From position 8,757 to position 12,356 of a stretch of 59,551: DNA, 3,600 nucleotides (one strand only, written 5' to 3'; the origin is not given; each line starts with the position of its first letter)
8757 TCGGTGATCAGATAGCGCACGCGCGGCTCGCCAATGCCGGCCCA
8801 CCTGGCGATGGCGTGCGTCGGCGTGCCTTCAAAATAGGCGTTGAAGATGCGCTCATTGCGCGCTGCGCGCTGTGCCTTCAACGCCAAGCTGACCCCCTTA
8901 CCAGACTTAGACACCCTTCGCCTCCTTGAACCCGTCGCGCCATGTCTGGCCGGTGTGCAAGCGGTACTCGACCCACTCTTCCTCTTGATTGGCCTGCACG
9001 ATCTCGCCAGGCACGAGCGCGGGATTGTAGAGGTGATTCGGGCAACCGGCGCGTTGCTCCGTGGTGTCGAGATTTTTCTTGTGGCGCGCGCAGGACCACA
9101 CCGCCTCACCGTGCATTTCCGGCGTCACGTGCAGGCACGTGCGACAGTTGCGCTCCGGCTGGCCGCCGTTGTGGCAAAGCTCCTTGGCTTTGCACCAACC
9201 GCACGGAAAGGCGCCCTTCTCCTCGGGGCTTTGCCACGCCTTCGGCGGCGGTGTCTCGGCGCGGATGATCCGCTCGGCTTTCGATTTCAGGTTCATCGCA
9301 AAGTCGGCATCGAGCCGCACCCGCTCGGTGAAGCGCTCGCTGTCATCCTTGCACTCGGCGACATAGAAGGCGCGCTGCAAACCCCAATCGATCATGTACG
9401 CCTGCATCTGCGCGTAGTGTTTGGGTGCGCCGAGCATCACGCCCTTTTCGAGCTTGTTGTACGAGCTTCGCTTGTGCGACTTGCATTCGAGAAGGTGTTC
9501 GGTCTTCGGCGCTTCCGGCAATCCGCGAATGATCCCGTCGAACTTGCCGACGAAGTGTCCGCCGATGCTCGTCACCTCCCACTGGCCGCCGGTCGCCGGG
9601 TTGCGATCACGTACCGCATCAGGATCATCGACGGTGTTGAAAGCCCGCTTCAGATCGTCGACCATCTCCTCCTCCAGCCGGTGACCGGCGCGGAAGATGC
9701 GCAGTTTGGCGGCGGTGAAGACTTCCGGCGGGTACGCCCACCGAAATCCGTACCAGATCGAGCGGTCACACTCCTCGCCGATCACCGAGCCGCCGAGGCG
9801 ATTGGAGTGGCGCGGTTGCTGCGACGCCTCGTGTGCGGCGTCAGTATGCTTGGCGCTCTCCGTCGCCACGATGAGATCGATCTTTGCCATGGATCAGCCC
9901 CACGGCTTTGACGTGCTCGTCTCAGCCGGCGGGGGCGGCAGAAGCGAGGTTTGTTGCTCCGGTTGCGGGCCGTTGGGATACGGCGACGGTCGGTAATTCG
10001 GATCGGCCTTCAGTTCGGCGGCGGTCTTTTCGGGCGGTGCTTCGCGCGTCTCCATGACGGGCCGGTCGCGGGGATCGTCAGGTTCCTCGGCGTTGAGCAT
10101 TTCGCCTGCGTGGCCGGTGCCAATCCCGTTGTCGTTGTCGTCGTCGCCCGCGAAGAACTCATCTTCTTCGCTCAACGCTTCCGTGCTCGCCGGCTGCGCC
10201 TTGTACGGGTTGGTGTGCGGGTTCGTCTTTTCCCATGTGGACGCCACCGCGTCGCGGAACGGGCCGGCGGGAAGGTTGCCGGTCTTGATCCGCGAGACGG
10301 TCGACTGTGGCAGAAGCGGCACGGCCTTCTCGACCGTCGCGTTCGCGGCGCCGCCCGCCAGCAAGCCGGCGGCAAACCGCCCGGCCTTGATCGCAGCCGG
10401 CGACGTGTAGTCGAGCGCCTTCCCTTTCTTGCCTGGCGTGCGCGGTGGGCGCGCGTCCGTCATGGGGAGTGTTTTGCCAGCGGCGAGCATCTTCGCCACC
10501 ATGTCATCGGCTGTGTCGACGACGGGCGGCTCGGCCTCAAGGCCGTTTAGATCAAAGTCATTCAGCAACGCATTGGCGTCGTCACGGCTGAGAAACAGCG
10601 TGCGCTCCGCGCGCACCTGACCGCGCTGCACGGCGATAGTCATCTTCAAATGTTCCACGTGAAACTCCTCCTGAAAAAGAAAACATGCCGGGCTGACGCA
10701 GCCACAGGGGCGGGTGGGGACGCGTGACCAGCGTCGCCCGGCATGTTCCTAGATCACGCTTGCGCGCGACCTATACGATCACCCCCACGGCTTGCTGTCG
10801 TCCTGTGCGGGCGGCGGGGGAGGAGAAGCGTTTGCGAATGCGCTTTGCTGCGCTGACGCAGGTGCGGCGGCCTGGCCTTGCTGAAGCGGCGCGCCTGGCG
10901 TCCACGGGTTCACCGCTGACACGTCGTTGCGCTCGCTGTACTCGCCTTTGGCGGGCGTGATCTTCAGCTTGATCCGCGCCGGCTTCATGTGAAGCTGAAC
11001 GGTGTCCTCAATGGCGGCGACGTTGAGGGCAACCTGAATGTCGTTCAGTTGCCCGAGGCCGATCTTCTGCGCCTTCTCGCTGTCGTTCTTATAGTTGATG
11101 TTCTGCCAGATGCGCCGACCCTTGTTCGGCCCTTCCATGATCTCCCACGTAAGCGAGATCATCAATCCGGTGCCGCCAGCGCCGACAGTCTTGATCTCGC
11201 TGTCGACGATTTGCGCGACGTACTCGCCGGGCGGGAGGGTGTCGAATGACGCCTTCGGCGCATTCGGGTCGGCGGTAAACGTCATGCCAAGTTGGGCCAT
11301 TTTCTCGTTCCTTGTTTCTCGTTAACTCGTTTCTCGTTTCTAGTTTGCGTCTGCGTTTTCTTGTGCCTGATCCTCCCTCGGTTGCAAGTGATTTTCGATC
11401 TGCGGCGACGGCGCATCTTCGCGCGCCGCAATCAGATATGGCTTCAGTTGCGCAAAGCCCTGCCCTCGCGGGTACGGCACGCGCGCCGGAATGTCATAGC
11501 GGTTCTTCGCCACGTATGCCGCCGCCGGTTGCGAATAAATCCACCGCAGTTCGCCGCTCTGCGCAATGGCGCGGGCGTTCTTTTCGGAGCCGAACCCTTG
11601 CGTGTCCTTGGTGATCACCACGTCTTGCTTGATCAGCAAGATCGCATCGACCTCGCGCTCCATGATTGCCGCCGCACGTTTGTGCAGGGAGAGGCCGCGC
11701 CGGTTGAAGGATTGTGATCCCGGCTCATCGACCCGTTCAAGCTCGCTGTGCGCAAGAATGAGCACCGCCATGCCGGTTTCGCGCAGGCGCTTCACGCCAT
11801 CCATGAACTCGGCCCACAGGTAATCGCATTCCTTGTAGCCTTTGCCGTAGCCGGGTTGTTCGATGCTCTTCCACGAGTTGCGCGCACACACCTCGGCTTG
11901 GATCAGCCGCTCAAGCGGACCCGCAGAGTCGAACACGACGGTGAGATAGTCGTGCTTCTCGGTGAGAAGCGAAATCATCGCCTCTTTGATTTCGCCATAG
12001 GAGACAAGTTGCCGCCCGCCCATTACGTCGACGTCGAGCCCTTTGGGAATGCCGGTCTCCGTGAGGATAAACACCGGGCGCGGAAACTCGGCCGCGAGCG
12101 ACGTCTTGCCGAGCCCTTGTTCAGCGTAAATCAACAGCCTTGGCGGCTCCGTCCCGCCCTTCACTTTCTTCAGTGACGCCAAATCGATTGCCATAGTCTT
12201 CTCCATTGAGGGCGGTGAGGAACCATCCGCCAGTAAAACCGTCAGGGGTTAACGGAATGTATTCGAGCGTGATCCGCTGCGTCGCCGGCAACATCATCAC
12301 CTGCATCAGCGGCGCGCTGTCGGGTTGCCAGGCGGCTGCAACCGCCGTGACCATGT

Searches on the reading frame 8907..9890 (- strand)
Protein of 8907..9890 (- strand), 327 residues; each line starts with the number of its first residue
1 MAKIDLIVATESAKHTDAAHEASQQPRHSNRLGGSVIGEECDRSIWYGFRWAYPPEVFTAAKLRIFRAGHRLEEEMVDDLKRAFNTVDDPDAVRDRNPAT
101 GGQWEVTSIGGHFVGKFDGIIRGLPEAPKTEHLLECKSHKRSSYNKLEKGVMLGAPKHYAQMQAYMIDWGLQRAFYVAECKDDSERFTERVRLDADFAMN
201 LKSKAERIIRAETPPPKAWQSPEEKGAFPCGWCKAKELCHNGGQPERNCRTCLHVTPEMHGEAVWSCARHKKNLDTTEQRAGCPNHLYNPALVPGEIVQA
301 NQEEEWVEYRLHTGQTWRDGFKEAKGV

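Call 101: search_protein_families(library=phrogs, proteins=[window:8907-9890:-], max_evalue=0.00001)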
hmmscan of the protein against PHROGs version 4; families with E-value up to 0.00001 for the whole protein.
window:8907-9890:- (327 aa): 1 family
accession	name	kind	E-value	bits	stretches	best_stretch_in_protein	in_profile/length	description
phrog_1990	-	DNA, RNA and nucleotide metabolism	1.6e-83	281.5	1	12-294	17-289/290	Cas4-domain exonuclease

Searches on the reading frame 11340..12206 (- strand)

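Call 101: search_protein_families(library=phrogs, proteins=[window:11340-12206:-], max_evalue=0.00001)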
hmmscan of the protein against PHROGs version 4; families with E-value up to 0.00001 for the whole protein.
window:11340-12206:- (288 aa): 1 family
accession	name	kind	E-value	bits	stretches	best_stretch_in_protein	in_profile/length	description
phrog_124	-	DNA, RNA and nucleotide metabolism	6.6e-36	125.5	1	4-277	26-274/382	Sak4-like ssDNA annealing protein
